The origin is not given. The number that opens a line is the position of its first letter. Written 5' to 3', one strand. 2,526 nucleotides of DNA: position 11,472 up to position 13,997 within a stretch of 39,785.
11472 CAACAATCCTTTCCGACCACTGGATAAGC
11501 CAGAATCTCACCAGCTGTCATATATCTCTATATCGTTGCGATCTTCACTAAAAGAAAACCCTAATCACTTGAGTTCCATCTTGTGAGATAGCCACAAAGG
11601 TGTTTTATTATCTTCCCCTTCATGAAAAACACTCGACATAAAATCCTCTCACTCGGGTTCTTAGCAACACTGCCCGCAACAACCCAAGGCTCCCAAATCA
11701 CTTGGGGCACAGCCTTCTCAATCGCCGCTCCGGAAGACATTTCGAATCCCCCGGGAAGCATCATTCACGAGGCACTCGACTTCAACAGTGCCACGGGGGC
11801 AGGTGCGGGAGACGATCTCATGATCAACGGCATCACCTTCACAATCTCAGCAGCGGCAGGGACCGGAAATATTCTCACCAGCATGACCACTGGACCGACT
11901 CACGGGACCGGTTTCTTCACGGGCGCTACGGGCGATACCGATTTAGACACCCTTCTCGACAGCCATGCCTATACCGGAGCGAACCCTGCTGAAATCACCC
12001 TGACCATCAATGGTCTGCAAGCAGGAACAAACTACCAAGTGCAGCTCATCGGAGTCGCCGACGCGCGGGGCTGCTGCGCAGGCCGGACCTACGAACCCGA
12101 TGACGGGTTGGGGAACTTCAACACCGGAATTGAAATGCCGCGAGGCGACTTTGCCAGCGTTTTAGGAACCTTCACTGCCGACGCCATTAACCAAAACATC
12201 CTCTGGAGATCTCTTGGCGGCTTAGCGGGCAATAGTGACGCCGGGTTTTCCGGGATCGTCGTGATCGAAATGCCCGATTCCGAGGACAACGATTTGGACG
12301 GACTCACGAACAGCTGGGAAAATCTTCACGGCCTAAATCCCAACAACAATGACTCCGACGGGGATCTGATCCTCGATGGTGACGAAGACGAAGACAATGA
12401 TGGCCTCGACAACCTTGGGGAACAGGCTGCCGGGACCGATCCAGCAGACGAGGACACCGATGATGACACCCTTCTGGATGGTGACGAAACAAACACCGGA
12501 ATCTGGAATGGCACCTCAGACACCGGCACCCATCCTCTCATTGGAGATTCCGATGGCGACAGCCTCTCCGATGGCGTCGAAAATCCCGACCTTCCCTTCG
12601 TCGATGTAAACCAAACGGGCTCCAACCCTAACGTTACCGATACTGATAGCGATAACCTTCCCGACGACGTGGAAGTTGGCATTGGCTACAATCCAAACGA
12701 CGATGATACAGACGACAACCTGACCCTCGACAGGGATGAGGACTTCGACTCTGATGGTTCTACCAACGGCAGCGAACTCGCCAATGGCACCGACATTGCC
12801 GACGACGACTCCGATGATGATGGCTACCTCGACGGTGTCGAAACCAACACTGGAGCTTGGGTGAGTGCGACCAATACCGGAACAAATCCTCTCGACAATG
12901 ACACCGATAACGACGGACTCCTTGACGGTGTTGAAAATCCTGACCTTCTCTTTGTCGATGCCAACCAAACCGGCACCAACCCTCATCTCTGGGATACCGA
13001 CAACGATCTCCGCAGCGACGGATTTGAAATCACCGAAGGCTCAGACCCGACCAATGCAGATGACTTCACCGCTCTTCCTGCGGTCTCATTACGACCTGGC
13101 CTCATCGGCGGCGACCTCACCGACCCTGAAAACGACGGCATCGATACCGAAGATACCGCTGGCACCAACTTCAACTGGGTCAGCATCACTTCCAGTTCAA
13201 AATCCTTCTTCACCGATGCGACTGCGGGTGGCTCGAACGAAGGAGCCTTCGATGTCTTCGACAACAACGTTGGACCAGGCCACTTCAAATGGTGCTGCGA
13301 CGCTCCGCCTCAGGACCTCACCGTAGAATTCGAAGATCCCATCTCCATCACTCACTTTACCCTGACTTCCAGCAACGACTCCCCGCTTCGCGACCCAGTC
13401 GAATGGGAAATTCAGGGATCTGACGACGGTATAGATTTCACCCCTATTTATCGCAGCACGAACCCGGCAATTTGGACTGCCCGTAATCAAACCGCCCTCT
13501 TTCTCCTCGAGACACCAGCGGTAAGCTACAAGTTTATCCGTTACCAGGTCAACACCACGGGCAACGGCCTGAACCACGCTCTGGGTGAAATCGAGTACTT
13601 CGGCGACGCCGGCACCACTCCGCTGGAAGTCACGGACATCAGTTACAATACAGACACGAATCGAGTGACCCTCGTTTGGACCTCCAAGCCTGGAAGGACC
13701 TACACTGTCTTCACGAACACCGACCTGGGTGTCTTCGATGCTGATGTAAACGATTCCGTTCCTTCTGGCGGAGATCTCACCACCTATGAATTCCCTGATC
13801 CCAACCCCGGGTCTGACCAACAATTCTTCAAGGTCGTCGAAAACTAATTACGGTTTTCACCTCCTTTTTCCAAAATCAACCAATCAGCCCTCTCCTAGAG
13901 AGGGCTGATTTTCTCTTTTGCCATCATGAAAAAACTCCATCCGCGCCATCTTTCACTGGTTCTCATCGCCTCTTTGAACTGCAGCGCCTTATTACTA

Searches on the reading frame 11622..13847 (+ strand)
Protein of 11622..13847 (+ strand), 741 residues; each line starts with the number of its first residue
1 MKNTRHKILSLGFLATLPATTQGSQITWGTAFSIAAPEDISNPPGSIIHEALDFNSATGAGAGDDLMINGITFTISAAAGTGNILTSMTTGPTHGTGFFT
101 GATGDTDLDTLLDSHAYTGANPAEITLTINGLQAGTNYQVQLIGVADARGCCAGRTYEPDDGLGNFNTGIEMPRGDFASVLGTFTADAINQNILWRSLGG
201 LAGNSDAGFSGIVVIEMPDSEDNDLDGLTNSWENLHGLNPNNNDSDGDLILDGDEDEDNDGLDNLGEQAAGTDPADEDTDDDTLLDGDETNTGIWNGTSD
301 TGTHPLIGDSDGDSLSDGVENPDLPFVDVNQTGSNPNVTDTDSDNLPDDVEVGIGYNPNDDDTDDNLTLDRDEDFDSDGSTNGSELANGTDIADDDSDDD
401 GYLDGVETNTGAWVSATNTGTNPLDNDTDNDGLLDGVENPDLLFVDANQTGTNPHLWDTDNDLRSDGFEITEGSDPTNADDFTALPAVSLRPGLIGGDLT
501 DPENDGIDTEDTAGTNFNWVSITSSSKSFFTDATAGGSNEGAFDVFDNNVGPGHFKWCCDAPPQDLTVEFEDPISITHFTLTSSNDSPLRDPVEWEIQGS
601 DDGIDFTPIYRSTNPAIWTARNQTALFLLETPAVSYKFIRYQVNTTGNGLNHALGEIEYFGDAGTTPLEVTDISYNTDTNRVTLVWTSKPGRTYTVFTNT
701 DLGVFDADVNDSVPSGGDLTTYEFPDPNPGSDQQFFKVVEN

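Call 47: search_protein_families(library=pfam, proteins=[window:11622-13847:+], max_evalue=0.0001)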
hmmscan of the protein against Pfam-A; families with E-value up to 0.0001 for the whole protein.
window:11622-13847:+ (741 aa): 1 family
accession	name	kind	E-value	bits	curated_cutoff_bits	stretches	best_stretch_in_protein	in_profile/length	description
PF00754.31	F5_F8_type_C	-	2.1e-10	41.3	28.2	1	522-649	2-118/127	F5/8 type C domain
